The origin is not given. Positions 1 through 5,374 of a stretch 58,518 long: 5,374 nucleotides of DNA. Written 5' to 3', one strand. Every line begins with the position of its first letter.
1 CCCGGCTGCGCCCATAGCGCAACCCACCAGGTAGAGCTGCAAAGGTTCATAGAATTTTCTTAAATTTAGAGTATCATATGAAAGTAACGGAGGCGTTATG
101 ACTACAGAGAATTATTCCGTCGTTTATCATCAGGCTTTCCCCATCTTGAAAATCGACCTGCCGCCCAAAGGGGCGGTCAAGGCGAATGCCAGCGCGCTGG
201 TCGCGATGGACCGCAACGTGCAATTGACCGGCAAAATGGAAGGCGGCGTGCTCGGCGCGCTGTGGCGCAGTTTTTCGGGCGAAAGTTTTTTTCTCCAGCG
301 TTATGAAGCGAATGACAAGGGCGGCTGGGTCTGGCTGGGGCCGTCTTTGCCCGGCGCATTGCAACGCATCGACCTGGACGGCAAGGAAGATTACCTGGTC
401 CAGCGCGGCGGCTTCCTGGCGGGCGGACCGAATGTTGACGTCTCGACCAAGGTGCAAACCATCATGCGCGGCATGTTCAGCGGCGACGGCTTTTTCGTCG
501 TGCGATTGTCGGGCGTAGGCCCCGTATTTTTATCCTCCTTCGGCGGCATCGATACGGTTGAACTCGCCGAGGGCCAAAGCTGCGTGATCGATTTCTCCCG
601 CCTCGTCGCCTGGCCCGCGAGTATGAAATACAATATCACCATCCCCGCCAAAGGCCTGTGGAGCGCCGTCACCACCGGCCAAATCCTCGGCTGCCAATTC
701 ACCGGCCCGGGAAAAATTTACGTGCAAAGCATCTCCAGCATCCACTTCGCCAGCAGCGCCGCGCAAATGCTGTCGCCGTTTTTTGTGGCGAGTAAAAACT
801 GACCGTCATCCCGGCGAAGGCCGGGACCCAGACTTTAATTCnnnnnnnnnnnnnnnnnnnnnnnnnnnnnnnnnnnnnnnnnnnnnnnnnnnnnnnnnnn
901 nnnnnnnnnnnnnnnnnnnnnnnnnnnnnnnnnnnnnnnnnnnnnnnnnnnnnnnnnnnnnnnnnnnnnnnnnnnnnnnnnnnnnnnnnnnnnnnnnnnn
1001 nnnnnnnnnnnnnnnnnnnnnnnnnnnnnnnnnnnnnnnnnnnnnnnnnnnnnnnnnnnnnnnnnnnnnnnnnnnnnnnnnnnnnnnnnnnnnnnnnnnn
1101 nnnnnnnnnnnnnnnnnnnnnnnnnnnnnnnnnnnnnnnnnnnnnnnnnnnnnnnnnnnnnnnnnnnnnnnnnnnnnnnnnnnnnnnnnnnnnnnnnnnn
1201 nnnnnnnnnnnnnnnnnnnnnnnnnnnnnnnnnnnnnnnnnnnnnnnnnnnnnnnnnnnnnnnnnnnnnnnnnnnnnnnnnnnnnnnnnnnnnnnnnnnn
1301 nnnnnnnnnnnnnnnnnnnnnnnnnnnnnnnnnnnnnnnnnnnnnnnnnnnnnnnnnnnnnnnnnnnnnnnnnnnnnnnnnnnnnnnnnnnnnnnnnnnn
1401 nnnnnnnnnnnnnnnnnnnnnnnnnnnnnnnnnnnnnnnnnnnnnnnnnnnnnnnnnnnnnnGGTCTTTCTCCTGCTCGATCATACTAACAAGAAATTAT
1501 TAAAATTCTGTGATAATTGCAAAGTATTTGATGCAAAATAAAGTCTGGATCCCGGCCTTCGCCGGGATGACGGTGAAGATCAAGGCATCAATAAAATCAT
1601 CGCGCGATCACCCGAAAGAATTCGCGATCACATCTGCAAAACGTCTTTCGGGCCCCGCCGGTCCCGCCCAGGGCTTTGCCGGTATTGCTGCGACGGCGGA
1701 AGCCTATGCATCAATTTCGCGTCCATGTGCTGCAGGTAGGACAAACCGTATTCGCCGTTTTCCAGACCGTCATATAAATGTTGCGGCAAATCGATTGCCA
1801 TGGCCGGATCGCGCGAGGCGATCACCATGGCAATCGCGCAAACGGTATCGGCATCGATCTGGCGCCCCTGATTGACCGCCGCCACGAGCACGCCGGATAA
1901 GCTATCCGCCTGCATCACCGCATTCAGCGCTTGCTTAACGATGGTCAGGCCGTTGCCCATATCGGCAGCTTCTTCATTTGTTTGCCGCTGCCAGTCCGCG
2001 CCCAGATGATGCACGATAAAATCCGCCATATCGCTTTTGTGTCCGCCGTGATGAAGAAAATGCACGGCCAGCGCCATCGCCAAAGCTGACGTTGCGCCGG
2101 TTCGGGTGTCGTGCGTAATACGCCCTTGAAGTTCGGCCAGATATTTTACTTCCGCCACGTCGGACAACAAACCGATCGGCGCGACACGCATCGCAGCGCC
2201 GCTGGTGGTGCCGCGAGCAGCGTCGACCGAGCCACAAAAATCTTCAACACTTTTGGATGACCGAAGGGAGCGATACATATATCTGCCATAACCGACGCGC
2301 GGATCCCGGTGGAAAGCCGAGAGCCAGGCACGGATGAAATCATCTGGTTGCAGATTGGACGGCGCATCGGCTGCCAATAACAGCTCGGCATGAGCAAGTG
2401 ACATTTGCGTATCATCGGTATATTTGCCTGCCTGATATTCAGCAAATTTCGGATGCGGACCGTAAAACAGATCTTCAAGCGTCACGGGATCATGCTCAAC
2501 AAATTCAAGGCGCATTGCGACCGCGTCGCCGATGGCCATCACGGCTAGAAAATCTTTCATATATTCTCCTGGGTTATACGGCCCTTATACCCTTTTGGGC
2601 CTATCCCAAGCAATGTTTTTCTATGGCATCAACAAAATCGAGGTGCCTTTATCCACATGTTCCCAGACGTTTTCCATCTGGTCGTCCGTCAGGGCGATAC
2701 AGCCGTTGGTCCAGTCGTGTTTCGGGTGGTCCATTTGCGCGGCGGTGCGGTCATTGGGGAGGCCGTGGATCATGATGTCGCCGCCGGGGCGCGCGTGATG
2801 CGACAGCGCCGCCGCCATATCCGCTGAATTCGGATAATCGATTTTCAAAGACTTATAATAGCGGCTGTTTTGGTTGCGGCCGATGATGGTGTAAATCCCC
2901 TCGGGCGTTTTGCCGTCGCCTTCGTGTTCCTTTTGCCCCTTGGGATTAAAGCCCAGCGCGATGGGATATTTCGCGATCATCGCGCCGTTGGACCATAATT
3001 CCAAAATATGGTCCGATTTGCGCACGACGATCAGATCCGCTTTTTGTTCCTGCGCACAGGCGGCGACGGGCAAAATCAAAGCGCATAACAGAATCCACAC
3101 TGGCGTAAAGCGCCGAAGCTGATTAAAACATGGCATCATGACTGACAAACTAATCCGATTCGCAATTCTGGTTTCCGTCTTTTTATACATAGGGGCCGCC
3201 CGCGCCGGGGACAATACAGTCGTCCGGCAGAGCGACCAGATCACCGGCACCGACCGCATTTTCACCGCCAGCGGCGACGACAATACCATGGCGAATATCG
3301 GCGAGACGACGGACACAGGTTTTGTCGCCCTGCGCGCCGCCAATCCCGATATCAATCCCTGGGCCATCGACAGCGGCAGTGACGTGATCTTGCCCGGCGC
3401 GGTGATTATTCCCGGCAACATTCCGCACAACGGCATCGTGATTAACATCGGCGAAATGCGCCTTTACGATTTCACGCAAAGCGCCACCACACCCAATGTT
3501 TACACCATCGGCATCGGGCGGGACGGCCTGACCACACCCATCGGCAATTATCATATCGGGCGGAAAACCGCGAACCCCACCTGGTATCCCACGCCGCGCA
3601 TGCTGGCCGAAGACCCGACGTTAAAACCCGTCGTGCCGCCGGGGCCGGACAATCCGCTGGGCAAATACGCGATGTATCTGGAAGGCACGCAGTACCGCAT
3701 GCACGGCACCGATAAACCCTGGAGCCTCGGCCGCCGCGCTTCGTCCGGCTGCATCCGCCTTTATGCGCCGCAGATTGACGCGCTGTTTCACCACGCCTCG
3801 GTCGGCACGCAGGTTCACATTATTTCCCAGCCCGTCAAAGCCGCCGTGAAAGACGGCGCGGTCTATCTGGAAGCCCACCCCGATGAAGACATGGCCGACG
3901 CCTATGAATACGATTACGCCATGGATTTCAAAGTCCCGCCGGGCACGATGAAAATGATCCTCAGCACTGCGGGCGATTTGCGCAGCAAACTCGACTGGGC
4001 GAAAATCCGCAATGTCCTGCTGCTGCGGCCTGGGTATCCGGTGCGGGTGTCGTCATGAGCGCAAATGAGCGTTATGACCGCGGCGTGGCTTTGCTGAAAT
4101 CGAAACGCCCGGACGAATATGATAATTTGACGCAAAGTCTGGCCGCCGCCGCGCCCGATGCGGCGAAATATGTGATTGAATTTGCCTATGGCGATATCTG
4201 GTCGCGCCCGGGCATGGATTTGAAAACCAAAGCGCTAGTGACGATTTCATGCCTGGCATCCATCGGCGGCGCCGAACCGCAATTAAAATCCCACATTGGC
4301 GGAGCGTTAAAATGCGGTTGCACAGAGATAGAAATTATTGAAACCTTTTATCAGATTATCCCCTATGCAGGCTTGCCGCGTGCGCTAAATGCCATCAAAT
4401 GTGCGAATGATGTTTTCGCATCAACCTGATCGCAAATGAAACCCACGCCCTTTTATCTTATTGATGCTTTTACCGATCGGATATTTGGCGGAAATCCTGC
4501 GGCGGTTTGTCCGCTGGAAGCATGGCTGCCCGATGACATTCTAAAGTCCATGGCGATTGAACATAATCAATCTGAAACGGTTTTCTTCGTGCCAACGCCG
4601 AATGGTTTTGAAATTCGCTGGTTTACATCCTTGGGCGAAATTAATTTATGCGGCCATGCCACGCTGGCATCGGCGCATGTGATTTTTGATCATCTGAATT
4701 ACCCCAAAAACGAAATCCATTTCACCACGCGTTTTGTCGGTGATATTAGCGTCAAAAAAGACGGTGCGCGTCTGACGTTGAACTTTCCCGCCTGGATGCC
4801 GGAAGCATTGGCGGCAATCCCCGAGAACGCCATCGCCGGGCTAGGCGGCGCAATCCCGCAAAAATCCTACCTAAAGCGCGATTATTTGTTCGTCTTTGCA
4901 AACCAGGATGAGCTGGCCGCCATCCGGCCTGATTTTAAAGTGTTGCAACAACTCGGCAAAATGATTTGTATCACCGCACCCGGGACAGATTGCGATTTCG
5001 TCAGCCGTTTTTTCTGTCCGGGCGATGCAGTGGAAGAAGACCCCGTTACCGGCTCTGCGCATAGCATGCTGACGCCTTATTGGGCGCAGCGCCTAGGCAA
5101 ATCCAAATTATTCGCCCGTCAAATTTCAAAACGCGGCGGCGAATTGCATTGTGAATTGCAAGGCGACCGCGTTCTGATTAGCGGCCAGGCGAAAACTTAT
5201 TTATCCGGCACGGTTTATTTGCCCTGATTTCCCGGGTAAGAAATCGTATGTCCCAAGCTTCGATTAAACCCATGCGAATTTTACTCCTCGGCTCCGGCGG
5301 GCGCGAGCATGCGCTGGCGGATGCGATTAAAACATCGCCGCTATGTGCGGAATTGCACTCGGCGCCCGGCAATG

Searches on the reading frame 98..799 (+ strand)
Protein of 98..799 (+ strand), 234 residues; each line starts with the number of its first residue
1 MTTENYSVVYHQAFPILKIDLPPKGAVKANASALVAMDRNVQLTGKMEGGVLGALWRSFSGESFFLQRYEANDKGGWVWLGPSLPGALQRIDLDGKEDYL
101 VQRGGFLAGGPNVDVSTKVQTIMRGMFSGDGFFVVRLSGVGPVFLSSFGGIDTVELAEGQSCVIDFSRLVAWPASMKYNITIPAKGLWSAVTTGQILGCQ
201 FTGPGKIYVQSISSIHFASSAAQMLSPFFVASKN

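Call 19: search_protein_families(library=pfam, proteins=[window:98-799:+], max_evalue=0.001)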
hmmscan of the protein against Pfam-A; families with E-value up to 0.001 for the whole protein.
window:98-799:+ (234 aa): 1 family
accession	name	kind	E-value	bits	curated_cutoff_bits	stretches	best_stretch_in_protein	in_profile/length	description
PF01987.23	AIM24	-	5.3e-57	193.3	25.7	1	9-211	4-204/205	Mitochondrial biogenesis AIM24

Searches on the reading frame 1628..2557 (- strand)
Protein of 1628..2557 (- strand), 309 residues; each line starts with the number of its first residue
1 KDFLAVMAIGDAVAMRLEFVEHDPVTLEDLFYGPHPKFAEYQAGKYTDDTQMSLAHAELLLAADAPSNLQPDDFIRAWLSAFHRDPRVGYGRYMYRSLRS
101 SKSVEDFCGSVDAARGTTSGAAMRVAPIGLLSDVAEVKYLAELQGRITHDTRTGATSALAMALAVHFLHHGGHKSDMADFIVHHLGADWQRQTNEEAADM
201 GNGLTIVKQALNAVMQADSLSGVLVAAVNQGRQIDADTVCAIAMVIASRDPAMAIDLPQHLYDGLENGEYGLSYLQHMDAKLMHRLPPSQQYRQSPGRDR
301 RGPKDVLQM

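Call 19: search_protein_families(library=pfam, proteins=[window:1628-2557:-], max_evalue=0.001)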
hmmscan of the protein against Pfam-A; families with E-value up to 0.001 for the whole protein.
window:1628-2557:- (309 aa): 1 family
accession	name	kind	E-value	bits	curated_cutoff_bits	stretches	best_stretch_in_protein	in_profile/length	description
PF03747.19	ADP_ribosyl_GH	-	1.5e-29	104.1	26.2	1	7-243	6-271/287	ADP-ribosylglycohydrolase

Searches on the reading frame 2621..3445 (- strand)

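Call 24: search_protein_families(library=pfam, proteins=[window:2621-3445:-], max_evalue=0.001)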
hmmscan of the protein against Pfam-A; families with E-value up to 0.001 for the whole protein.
window:2621-3445:- (274 aa): 1 family
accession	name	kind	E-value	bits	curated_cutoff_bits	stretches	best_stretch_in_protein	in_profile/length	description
PF03734.19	YkuD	-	1.7e-20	74.6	23.4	1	138-270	3-144/146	L,D-transpeptidase catalytic domain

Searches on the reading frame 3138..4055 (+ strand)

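Call 19: search_protein_families(library=pfam, proteins=[window:3138-4055:+], max_evalue=0.001)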
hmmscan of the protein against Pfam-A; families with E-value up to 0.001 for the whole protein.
window:3138-4055:+ (306 aa): 1 family
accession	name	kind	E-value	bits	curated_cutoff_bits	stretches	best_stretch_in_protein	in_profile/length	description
PF03734.19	YkuD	-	4e-22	79.8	23.4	1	99-228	3-146/146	L,D-transpeptidase catalytic domain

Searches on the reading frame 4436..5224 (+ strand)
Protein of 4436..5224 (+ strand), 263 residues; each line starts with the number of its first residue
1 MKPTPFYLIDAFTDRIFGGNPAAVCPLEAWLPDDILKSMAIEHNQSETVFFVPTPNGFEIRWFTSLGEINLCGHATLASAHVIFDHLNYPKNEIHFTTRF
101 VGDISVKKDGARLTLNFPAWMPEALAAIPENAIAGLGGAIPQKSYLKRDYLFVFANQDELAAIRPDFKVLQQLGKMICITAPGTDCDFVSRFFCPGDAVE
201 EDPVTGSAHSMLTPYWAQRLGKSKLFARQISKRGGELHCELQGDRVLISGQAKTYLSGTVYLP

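Call 19: search_protein_families(library=pfam, proteins=[window:4436-5224:+], max_evalue=0.001)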
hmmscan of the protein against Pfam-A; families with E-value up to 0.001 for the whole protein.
window:4436-5224:+ (263 aa): 1 family
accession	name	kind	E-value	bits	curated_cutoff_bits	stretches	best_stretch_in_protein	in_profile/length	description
PF02567.21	PhzC-PhzF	-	9.1e-47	160.3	27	1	9-257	1-280/281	Phenazine biosynthesis-like protein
